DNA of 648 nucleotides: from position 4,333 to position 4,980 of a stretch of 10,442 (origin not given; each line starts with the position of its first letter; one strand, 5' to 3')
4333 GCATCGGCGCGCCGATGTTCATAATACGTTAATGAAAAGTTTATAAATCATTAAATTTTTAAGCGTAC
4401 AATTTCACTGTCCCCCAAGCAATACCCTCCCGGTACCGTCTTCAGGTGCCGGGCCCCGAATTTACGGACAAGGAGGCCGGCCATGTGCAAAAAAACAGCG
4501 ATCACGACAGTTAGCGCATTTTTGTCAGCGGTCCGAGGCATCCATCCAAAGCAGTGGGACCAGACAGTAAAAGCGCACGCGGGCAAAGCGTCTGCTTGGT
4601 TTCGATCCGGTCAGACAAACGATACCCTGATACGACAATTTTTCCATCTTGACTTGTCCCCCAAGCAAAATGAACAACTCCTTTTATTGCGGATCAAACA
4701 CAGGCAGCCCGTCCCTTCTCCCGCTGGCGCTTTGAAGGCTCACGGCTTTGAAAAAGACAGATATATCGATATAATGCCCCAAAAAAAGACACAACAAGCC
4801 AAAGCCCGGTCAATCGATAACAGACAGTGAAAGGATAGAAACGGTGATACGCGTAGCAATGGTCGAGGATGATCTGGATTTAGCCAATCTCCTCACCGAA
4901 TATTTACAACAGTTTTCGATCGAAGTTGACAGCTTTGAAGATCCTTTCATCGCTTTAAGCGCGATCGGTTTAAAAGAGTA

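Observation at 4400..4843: GC-rich island between acs and the two-component operon: questionable 115-aa ORF, 14-bp direct repeats and an internal promoter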

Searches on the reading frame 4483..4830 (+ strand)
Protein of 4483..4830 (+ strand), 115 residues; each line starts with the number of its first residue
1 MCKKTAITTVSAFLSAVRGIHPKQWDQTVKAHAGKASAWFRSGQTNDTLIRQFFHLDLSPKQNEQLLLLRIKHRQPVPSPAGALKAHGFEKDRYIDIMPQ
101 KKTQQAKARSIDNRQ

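Call 8: search_protein_families(library=pfam, proteins=[window:4483-4830:+], max_evalue=0.01)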
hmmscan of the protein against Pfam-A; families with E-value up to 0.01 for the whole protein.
window:4483-4830:+ (115 aa): 0 families

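Call 10: find_homologous_proteins(query=window:4483-4827:+, max_evalue=0.01)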
Query window:4483-4827:+: 1 candidates shared short words with the query, none scored E <= 0.01.

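Call 13: find_encoding_contigs(protein=window:4483-4827:+, flank=5000, max_places=10)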
Protein window:4483-4827:+ (115 aa): no gene with exactly this product is on record in the collection.

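Call 15: find_related_loci(query=window:4483-4827:+, collection=metagenome_contigs, flank=4000)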
Query window:4483-4827:+ (115 aa) in metagenome_contigs; peptide patterns used: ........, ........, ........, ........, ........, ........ (x = any residue, [..] = any of these).
118 stretches matched a pattern, but none encodes a relative of the query by tblastn (E <= 1e-3).
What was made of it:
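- Tried and rejected: This covers the 5.8-billion-protein collection (call 10), JGI metagenomes (call 15) and the exact-product look-up (call 13).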

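Call 31: search_protein_families(library=pfam, proteins=[window:4483-4827:+], max_evalue=10)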
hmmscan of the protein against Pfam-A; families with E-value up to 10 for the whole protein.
window:4483-4827:+ (115 aa): 0 families

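Call 33: find_homologous_proteins(query=A2, max_evalue=0.001)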
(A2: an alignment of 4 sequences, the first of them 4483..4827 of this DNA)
Query A2 (4 sequences) (115 aa, profile of the alignment): 9 proteins with E <= 0.001 among 3910 candidates.
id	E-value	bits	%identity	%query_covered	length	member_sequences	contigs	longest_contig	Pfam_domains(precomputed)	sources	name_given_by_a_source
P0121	5.9e-75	268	38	64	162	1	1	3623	-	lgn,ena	-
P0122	7.8e-71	255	31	87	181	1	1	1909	-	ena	-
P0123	2.8e-68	247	24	74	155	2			-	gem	-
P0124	3.2e-65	237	46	47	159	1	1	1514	-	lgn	-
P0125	2.8e-52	195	33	48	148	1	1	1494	-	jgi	-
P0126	3.9e-46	175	30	47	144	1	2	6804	-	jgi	-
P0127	2.2e-37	146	26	47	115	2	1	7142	-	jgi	-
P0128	2.6e-19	87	24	47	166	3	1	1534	PF07813.18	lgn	-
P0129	6.5e-15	73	23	57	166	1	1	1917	PF07813.18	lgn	-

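Call 36: find_encoding_contigs(protein=P0124, flank=3000, max_places=3)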
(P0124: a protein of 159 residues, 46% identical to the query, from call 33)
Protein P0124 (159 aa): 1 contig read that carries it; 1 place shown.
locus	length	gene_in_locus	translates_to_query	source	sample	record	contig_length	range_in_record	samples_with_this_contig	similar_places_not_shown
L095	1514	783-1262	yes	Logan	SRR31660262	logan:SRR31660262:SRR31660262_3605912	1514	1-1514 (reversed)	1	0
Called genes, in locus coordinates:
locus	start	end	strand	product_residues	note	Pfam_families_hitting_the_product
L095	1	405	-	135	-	?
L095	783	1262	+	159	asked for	-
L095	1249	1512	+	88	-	?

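Call 37: find_encoding_contigs(protein=P0126, flank=3000, max_places=3)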
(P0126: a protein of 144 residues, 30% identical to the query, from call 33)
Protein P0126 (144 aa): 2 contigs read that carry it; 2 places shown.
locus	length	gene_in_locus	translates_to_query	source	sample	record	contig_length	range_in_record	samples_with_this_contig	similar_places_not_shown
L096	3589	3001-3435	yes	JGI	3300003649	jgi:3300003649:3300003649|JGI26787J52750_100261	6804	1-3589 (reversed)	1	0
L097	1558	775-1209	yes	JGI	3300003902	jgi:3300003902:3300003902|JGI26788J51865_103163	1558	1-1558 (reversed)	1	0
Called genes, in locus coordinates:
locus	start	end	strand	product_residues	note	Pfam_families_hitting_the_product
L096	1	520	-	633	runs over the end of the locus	-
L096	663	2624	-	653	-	PF16177:ACAS_N, PF00501:AMP-binding, PF13193:AMP-binding_C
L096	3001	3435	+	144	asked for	-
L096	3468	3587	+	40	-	?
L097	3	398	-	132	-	?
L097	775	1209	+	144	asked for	-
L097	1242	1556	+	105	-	?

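Call 42: search_solved_structures(query=A4, max_evalue=10, show_alignments=2)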
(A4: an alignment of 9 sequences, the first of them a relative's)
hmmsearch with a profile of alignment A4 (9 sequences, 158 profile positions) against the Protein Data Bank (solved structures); distinct sequences matched with E-value up to 10: 18.
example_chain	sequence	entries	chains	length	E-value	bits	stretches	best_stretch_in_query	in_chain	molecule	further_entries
3oeo_A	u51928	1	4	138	3.2e-10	43.4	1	52-147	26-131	Spheroplast protein Y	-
3o39_A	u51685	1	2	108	1.1e-07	35.1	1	58-139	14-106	Periplasmic protein related to spheroblast formation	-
5wnw_A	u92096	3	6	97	2.6e-07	33.9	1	59-139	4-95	Periplasmic chaperone Spy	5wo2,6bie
5wo1_A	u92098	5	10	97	9.1e-07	32.2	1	59-139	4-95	Periplasmic chaperone Spy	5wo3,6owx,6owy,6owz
3qzc_A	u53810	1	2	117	0.024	17.8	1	60-142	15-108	Periplasmic protein CpxP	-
6dz8_A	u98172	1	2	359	0.037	17.2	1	79-137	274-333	Penicillin-binding protein 4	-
5ty7_A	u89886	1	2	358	0.038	17.2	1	79-137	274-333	Penicillin-binding protein 4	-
5tw4_A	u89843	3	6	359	0.038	17.2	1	79-137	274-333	Penicillin-binding protein 4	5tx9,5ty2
5tw8_A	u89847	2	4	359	0.038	17.1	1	79-137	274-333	Penicillin-binding protein 4 | Penicillin binding protein 4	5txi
6c3k_A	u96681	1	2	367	0.04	17.1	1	79-137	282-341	Penicillin-binding protein 4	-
6c39_A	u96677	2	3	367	0.04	17.1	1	79-137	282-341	Serine-type D-Ala-D-Ala carboxypeptidase | Penicillin-binding protein 4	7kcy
1tvf_A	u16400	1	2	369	0.041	17.1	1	79-137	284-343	penicillin binding protein 4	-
7kcv_A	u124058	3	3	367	0.043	17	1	79-137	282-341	Penicillin-binding protein 4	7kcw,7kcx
3hum_A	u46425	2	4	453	0.065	16.4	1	79-137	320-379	Penicillin-binding protein 4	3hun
3itf_A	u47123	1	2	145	0.066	16.4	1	60-142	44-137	Periplasmic adaptor protein cpxP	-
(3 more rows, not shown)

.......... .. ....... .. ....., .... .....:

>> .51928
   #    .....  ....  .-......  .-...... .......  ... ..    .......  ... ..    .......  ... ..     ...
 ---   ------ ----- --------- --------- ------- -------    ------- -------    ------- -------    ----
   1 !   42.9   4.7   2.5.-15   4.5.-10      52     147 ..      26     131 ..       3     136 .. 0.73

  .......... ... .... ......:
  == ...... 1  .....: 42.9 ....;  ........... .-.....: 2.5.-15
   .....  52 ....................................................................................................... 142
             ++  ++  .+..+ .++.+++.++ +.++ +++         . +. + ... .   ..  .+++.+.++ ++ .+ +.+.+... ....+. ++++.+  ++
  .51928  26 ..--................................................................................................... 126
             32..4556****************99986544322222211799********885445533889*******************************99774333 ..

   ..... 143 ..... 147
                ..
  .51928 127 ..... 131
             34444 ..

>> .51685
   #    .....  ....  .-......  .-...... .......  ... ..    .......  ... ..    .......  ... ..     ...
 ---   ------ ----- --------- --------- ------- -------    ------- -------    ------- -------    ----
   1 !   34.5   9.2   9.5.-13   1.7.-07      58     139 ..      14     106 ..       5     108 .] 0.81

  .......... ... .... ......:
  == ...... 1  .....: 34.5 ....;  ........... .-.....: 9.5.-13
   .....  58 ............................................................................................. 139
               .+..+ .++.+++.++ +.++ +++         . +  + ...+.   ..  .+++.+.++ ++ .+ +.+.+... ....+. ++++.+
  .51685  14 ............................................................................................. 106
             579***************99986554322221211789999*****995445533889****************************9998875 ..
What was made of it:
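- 4483..4830 (+): 115-aa ORF. It is a truncated, diverged ortholog of a periplasmic Spy/CpxP (LTXXQ) family protein. It keeps the first motif as LSPKQ and lacks the C-terminal third, including the second LTXXQ motif. The family profile hits Spy 3oeo at E=3e-10 (call 42).
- On Spy/CpxP (LTXXQ, PF07813) family: That group's profile hits Spy at E=3e-10 and CpxP at 0.024 (call 42).
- The family profile hits Spy at E=3e-10 and CpxP at 0.024 (call 42).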

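Call 53: predict_structure(alignment_id=A6)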
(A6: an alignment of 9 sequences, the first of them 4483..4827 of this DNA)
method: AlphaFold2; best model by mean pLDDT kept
length: 115 residues; sequences in the alignment: 9
mean_pLDDT: 59.9   pTM: 0.33
mean pLDDT of the five models: 59.9, 56.0, 54.4, 53.7, 49.7
residues with pLDDT >= 90: 0; 70-90: 42; 50-70: 31; < 50: 42
segments of 3 or more residues with pLDDT < 50: 1-26, 34-46
pLDDT, mean of each block of 10 residues (from residue 1): 36 42 48 48 48 64 73 70 81 82 70 52
secondary structure, 60 per line:
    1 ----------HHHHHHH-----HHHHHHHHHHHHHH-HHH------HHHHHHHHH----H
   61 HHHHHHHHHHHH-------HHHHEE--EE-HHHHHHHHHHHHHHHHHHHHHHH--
elements in order: H11-17 H23-36 H47-55 H60-72 H80-83 H91-113
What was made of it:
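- On Spy/CpxP (LTXXQ, PF07813) family: The window ORF model has mean pLDDT 59.9 and was not searched (call 53).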

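Call 54: predict_structure(alignment_id=A5)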
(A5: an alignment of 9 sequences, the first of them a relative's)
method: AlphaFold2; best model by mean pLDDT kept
length: 159 residues; sequences in the alignment: 9
mean_pLDDT: 70.6   pTM: 0.52
mean pLDDT of the five models: 70.6, 69.9, 69.1, 68.5, 68.2
residues with pLDDT >= 90: 68; 70-90: 18; 50-70: 12; < 50: 61
segments of 3 or more residues with pLDDT < 50: 1-17, 19-49, 143-145, 156-159
pLDDT, mean of each block of 10 residues (from residue 1): 45 45 39 40 43 79 95 91 90 97 93 94 96 83 50 48
secondary structure, 60 per line:
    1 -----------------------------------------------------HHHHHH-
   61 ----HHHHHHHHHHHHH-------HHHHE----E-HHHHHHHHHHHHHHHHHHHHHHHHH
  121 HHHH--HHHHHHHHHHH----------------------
elements in order: H54-59 H65-77 H85-88 H96-124 H127-137
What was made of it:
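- Its structure model has low confidence, pLDDT 59.9 against more than 90 for the core of a full-length relative (calls 53, 54).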

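Call 56: search_protein_representatives(alignment_id=A5)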
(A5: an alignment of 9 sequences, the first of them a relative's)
Query: 9 sequences, 158 profile positions. Proteins with E-value up to 0.001 (for the whole library): 580; up to 1e-10: 227; up to 1e-30: 18. The best 150 are listed.
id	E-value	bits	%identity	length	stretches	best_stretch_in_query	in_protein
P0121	4.5e-58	211.9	-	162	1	2-158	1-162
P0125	1.4e-57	210.3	-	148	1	2-151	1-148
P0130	6.3e-47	175.7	-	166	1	1-158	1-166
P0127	8.2e-42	159.1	-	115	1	36-143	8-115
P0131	6.9e-41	156.0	-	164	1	1-158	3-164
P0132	2.9e-38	147.5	-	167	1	3-158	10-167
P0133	3.7e-38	147.2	-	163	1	1-158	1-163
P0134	1.4e-35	138.8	-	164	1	1-158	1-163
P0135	3.9e-35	137.4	-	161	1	3-158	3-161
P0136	1.9e-34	135.1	-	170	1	2-158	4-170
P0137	3.6e-34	134.2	-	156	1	1-148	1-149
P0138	3.8e-34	134.2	-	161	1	1-156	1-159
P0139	8.7e-33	129.7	-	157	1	1-154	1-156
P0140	2.5e-32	128.2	-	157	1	3-158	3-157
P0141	6.2e-32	127.0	-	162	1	2-156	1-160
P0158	4.5e-28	114.4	-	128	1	2-126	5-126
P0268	4.0e-19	85.3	-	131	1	12-117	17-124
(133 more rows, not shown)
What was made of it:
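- Family members are typically 140-170 aa (call 56).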

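Call 57: fold_search(model_id=the predicted structure, library=pdb)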
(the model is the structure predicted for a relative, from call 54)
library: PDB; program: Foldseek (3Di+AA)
matches with E <= 10: 79; with E <= 0.001: 0
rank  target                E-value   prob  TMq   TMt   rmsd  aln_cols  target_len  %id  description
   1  6bie_A                1.4e-02  1.00  0.38  0.59   4.3        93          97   27  MISREADING CHAPERONE-SUBSTRATE COMPLEXES FROM RANDOM NOISE (released 2018-10-17)
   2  6owy_A                2.7e-02  1.00  0.36  0.60   4.3        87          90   29  Spy H96L:Im7 K20pI-Phe complex; multiple anomalous datasets contained herein for element identification (released 2019-05-29)
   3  6owx_A                2.9e-02  1.00  0.37  0.63   4.1        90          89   28  Spy H96L:Im7 L18pI-Phe complex; multiple anomalous datasets contained herein for element identification (released 2019-05-29)
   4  3itf_A                3.5e-02  1.00  0.39  0.52   4.0        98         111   21  Structural basis for the inhibitory function of the CPXP adaptor protein (released 2011-01-26)
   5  3qzc_A                4.7e-02  1.00  0.38  0.51   4.3        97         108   22  Structure of the periplasmic stress response protein CpxP (released 2011-03-23)
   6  5wo2_B                5.4e-02  1.00  0.37  0.62   3.5        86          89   28  Chaperone Spy bound to Casein Fragment (Casein un-modeled) (released 2017-08-16)
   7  5io8_B                2.4e-01  0.93  0.38  0.55   4.2        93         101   14  Salmonella Typhimurium VirG-like (STV) protein at 2.19 Angstrom resolution solved by Iodine SAD. (released 2017-03-15)
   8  5io8_A                5.1e-01  0.82  0.37  0.53   4.7        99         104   14  Salmonella Typhimurium VirG-like (STV) protein at 2.19 Angstrom resolution solved by Iodine SAD. (released 2017-03-15)
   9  5ihf_B                6.5e-01  0.69  0.36  0.48   4.5        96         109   14  Salmonella Typhimurium VirG-like (STV) protein (released 2017-03-08)
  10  5ihf_A                8.7e-01  0.82  0.39  0.56   4.2        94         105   13  Salmonella Typhimurium VirG-like (STV) protein (released 2017-03-08)
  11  9clb_F                1.3e+00  0.20  0.24  0.32  11.2        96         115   14  Crystal structure of Bak bound to the inhibitory aBAK (released 2025-07-16)
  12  3zg1_D                1.4e+00  0.41  0.36  0.48   6.3       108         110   16  NI-BOUND FORM OF M123A MUTANT OF CUPRIAVIDUS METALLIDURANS CH34 CNRXS (released 2013-10-23)
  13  3zg1_A                2.6e+00  0.28  0.34  0.47   7.1       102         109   17  NI-BOUND FORM OF M123A MUTANT OF CUPRIAVIDUS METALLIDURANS CH34 CNRXS (released 2013-10-23)
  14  4clv_A                2.6e+00  0.13  0.26  0.28   7.2       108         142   14  Crystal Structure of dodecylphosphocholine-solubilized NccX from Cupriavidus metallidurans 31A (released 2014-10-01)
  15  4l9t_A                2.6e+00  0.04  0.13  0.14  14.1       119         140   17  Crystal structure of MepR F27L mutant from multidrug resistant S. aureus clinical isolate (released 2013-09-11)
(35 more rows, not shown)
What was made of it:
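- On Spy/CpxP (LTXXQ, PF07813) family: The core of the full-length relative P0124 has pLDDT above 90, and its top Foldseek hits are Spy and CpxP (calls 54, 57).
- Closest known: Spy / CpxP / ZraP periplasmic proteins. Same: Their predicted fold best matches Spy and CpxP (call 57).
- The AlphaFold model of P0124 best matches Spy and CpxP, with probability 1.0 (calls 54, 57).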

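Call 62: search_protein_families(library=ncbifam, proteins=[P0124, P0128, window:4483-4827:+], max_evalue=0.01)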
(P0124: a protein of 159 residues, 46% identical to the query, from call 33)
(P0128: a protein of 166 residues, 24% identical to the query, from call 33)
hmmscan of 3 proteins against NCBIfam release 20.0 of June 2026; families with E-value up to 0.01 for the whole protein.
P0124 (159 aa): 5 families
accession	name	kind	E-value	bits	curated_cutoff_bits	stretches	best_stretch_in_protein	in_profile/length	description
NF007769.1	PRK10455.1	equivalog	1.4e-05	25.4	174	1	1-147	1-154/160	ATP-independent periplasmic protein-refolding chaperone Spy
NF009392.0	PRK12751.1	equivalog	8e-05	22.8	238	1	8-133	5-138/162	periplasmic stress adaptor protein CpxP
NF007687.2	PRK10363.1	equivalog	0.0001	22.3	160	1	8-135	5-142/152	cell-envelope stress modulator CpxP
NF038106.1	gamma_NF038106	equivalog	0.00053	20.2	50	1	91-152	9-70/93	PA4642 family protein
NF002618.0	PRK02269.1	equivalog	0.0023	17.6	460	1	52-132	120-199/321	ribose-phosphate diphosphokinase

P0128 (166 aa): 2 families
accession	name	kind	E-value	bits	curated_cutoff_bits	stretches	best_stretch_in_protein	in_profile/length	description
NF007769.1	PRK10455.1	equivalog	4.3e-08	33.6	174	1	1-151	1-158/160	ATP-independent periplasmic protein-refolding chaperone Spy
NF007687.2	PRK10363.1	equivalog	2e-05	24.6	160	1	3-84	3-80/152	cell-envelope stress modulator CpxP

window:4483-4827:+ (115 aa): 0 families
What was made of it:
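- Closest known: Spy / CpxP / ZraP periplasmic proteins. Same: Their profile hits Spy (3oeo, E=3e-10) and CpxP (calls 42, 62).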
